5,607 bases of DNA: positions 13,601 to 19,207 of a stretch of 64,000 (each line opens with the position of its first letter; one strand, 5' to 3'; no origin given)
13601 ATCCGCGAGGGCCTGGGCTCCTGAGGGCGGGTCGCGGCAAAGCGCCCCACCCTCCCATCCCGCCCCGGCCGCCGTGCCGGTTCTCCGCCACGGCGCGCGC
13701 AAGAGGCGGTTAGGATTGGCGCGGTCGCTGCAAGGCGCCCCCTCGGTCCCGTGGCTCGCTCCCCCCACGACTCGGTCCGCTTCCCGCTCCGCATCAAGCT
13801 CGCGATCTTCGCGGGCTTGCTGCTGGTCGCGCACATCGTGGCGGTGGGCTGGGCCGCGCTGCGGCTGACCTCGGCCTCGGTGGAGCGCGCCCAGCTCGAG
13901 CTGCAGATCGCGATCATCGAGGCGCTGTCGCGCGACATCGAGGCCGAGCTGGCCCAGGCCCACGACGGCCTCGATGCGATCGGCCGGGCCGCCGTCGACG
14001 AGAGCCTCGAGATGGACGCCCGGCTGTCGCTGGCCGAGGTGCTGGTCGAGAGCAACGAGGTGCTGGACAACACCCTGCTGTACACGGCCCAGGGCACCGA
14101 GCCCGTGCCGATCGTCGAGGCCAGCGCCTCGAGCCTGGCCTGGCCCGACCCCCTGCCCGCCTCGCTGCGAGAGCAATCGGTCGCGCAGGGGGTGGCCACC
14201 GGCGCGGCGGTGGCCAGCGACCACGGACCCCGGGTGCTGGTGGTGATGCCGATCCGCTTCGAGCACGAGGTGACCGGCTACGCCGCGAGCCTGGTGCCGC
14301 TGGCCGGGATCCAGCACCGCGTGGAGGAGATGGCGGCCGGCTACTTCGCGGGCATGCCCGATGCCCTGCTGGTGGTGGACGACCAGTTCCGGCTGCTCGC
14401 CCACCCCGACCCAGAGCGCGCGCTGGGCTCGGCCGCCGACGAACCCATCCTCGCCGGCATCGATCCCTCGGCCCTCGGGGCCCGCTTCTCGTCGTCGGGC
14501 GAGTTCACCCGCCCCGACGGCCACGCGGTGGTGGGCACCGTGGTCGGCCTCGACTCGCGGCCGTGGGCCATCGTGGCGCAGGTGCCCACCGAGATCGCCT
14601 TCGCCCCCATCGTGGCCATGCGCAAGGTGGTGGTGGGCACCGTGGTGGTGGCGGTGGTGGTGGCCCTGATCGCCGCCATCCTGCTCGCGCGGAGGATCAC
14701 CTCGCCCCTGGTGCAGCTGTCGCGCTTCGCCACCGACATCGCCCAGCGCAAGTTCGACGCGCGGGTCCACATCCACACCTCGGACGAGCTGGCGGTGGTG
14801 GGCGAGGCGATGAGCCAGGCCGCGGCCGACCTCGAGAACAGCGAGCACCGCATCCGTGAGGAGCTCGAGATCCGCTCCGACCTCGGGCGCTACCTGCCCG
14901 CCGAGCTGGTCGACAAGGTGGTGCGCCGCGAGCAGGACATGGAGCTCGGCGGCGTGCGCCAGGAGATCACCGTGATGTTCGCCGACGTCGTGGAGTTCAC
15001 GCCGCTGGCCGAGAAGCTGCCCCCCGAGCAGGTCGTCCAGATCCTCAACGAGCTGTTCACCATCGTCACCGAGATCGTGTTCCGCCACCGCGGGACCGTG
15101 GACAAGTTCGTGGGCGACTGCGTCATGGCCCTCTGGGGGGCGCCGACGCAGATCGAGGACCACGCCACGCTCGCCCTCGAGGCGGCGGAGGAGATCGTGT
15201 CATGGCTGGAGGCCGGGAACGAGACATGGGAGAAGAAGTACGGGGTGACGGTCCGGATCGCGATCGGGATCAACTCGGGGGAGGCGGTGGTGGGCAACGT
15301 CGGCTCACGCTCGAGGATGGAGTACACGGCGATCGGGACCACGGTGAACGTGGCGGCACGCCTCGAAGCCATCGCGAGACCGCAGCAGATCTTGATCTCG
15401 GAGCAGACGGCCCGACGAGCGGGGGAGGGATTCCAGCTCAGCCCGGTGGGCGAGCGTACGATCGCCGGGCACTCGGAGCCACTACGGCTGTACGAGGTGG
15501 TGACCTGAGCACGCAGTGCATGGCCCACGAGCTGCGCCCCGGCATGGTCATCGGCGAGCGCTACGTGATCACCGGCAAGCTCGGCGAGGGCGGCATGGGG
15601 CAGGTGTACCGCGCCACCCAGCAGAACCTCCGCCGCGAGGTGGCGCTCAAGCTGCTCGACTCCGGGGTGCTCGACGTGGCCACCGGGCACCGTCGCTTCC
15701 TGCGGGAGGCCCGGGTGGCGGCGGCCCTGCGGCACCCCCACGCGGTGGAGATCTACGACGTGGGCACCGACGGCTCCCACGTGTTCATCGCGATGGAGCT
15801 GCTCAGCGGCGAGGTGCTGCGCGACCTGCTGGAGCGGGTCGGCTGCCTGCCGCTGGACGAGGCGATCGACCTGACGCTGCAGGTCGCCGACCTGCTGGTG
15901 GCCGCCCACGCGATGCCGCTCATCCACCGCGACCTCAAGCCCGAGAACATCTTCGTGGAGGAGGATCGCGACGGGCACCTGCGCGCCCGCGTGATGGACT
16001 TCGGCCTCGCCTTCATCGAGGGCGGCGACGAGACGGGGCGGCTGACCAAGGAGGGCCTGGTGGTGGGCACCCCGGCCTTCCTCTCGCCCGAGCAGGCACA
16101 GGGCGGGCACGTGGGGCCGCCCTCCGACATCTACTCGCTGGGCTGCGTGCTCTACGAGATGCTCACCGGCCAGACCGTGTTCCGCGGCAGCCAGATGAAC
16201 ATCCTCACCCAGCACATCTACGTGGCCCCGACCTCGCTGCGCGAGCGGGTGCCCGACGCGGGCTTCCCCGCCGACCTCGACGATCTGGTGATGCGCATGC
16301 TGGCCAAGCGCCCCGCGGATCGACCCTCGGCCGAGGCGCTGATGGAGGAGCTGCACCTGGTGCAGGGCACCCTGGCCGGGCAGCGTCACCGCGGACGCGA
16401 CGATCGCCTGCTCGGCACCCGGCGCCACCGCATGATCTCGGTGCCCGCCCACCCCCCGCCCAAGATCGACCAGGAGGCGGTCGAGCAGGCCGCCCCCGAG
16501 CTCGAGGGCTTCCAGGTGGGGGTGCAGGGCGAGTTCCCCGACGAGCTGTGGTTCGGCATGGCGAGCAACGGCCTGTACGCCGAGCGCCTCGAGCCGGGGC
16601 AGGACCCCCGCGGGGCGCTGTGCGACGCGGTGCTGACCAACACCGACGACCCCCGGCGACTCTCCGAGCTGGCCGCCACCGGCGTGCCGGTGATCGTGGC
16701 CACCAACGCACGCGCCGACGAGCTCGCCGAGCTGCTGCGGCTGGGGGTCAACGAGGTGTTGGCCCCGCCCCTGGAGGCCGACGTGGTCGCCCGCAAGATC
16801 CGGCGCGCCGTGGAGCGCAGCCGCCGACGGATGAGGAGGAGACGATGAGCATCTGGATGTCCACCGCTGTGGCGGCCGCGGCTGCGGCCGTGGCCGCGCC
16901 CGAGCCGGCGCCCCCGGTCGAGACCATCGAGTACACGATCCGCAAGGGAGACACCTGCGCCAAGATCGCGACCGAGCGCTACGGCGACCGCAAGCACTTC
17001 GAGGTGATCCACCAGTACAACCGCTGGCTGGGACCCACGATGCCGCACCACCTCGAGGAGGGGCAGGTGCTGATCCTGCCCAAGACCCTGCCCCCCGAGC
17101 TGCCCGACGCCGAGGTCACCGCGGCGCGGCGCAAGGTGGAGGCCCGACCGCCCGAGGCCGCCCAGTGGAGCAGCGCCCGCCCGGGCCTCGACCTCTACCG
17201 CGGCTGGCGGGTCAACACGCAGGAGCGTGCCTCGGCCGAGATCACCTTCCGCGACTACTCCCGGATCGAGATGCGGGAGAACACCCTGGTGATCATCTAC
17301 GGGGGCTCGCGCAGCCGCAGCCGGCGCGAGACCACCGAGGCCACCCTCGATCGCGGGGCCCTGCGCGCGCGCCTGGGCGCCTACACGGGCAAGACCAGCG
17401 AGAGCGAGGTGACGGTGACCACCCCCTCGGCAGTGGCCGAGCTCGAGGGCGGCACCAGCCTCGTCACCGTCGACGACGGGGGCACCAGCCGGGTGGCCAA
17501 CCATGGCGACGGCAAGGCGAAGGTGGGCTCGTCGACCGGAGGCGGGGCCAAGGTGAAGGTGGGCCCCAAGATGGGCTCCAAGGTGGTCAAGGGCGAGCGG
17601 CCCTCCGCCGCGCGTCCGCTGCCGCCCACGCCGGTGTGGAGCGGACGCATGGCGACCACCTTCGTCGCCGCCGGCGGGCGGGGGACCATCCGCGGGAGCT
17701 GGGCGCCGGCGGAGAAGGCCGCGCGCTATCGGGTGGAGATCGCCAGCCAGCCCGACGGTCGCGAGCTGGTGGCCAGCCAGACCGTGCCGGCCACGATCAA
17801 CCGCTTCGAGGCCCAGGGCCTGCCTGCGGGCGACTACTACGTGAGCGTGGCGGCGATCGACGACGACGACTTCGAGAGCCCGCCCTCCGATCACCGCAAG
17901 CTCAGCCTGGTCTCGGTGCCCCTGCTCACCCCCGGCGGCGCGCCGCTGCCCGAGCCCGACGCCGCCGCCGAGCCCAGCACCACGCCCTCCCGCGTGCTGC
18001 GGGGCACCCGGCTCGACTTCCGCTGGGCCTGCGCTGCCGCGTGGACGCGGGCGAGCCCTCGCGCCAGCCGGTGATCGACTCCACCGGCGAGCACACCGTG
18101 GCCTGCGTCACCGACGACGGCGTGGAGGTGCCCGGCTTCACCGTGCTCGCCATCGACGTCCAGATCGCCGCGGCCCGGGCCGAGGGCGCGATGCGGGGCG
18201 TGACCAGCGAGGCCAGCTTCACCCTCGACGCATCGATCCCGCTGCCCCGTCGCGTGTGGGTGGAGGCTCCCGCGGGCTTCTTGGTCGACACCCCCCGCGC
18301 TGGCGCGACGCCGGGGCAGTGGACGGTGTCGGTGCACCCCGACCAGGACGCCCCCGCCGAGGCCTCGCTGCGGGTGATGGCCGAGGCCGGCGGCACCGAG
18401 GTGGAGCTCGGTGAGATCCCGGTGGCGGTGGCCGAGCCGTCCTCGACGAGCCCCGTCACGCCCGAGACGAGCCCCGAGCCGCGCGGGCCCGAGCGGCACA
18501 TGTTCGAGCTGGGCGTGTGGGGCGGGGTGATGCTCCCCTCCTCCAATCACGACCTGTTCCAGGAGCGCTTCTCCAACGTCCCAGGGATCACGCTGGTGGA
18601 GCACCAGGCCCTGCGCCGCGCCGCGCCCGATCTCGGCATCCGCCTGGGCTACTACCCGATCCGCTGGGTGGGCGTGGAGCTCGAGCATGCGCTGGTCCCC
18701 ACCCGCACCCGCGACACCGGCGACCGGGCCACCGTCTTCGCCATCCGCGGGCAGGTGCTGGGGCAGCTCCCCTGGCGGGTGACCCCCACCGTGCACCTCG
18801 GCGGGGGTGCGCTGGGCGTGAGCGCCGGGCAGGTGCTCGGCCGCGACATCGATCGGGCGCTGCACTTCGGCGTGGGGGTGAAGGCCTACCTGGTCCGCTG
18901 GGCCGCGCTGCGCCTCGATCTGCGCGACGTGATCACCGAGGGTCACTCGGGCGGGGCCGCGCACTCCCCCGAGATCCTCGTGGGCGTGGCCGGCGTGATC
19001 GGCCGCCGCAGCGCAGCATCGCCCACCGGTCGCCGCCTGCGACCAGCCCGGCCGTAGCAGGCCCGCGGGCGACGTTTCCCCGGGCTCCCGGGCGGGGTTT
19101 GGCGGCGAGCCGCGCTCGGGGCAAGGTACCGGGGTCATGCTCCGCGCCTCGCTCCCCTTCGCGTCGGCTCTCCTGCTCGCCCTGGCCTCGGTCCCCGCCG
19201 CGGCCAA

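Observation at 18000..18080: Apparent -1 frameshift splitting a LysM/FecR/FN3 + Ig/beta-barrel envelope protein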

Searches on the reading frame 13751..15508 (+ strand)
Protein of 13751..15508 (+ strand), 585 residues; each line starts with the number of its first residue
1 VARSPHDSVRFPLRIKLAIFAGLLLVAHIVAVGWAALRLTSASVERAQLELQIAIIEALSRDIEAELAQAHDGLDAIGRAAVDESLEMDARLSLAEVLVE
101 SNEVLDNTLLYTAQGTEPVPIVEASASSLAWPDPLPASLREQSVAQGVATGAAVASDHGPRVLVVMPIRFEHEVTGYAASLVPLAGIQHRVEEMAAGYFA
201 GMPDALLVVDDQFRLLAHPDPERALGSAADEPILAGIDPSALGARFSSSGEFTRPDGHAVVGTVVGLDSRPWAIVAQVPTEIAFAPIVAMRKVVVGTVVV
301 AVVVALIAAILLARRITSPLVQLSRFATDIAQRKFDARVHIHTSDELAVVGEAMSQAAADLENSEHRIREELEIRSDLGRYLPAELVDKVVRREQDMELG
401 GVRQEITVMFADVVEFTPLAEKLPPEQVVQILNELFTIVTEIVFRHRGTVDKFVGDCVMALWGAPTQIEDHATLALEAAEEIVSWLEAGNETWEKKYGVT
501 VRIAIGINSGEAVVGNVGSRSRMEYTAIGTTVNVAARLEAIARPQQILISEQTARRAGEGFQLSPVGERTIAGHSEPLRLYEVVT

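Call 24: search_protein_families(library=ncbifam, max_evalue=0.01, proteins=[window:13751-15508:+])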
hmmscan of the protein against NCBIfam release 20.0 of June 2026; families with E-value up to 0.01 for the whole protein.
window:13751-15508:+ (585 aa): 21 families
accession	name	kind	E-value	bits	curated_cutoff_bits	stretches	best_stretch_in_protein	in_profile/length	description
TIGR03903.1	TOMM_kin_cyc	equivalog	1.5e-14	52.9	705.75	1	398-573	280-453/1267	TOMM system kinase/cyclase fusion protein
NF033092.0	HK_WalK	equivalog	3.9e-11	42.2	725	1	278-371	163-256/594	cell wall metabolism sensor histidine kinase WalK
NF040691.1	MtrAB_MtrB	equivalog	1.1e-08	34.6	450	1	287-368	183-264/507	MtrAB system histidine kinase MtrB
NF007896.0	PRK10600.1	equivalog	1.9e-08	33.4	578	1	280-367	145-229/598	nitrate/nitrite two-component system sensor histidine kinase NarX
NF038263.1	prot_phos_SiaA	equivalog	6.9e-07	28.2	700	1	289-368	307-386/658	biofilm regulation protein phosphatase SiaA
NF058673.1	LipAdnlyCyLipJMY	equivalog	1.3e-06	27.4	800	1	403-578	293-444/449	bifunctional lipase/adenylate cyclase LipJ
NF012163.2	BaeS_SmeS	equivalog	3e-06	26.4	500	1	292-370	164-242/457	sensor histidine kinase efflux regulator BaeS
NF053592.1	HK_near_YfiR_like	equivalog_domain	3.1e-06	26.9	194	1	292-354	151-214/223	sensor histidine kinase, YfiR-like protein-associated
TIGR01386.1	cztS_silS_copS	subfamily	9.8e-06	24.8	292.55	1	261-364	133-237/457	heavy metal sensor histidine kinase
NF008184.0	PRK10935.1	equivalog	1.7e-05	23.7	553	1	294-367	155-228/565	nitrate/nitrite two-component system sensor histidine kinase NarQ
NF007837.0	PRK10549.1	equivalog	4.3e-05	22.4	603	1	298-370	170-242/466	envelope stress sensor histidine kinase BaeS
NF045911.1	TCSHisKinNblS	equivalog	8.7e-05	21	1000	1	282-407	171-296/621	two-component system sensor histidine kinase NblS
NF045900.1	HisKinCpxALeg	equivalog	0.00061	18.6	800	1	298-417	158-289/451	two-component system sensor histidine kinase CpxA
NF058645.1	MCPCtpMPsAe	equivalog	0.00063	18.6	900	1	259-398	174-309/558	methyl-accepting chemotaxis protein CtpM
NF007423.1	PRK09966.1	equivalog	0.0007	18.6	325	1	292-371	151-231/390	diguanylate cyclase DgcN/YfiN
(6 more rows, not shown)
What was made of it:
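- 13751..15508 (+): Context: conserved upstream HAMP/nucleotidyl-cyclase-type gene. NCBIfam hits to cyclase and HAMP regions (call 24).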

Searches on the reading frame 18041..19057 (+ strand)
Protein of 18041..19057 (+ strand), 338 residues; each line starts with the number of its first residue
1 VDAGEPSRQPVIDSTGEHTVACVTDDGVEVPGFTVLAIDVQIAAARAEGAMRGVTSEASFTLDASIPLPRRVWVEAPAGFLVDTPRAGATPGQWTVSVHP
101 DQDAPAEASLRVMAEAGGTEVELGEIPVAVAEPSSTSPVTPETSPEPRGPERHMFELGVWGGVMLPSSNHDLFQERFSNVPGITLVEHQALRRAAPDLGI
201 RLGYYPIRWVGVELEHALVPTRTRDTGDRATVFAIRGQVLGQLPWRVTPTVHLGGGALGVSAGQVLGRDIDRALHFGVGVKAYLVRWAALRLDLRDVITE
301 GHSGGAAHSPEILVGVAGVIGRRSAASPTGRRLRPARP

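Call 24: search_protein_families(library=ncbifam, max_evalue=0.01, proteins=[window:18071-19057:+])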
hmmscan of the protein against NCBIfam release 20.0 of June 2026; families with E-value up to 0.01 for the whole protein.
window:18071-19057:+ (328 aa): 1 family
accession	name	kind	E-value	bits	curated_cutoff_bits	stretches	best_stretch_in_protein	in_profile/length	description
TIGR04565.1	OMP_myx_plus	subfamily_domain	3.3e-05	23.9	60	1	258-296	106-144/161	outer membrane beta-barrel domain-containing protein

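Call 34: list_cluster_members(proteins=[P0027, window:18041-19057:+, window:18071-19057:+])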
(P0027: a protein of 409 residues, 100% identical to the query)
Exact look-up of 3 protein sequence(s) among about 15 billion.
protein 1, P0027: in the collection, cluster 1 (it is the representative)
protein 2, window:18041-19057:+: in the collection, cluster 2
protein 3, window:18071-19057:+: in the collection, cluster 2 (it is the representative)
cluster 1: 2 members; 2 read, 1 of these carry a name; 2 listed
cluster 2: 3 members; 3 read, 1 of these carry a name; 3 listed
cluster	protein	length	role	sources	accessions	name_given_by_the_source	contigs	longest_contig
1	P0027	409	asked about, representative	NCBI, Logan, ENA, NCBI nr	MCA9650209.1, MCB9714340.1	MAG: FecR domain-containing protein [Myxococcales bacterium] | FecR domain-containing protein [Myxococcales bacterium]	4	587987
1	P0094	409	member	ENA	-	-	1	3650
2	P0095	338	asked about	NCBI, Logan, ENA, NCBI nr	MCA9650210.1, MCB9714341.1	MAG: hypothetical protein H6712_10815 [Myxococcales bacterium] | hypothetical protein [Myxococcales bacterium]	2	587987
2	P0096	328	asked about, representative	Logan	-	-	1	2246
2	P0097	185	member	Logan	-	-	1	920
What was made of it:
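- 16845..18074 (+): Upstream ORF (409 aa). It holds a putative signal peptide, LysM, a FecR beta domain, an FN3-like domain and the first strand of an Ig-like domain, followed by a 17-residue out-of-frame tail and TGA. Two NCBI MAG records annotate it as 'FecR domain-containing protein' (call 34).
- Two NCBI protein accessions exist for each half (call 34).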

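Call 36: find_encoding_contigs(protein=P0094, flank=3000, max_places=4)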
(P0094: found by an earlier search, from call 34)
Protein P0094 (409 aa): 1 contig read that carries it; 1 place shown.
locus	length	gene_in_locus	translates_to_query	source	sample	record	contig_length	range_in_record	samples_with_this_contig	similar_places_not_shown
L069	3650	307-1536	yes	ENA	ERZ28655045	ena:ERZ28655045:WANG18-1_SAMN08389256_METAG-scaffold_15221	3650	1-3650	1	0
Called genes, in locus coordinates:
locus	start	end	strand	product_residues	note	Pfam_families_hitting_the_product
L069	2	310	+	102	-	?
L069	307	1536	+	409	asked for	PF04773:FecR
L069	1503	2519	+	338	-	-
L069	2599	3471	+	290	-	-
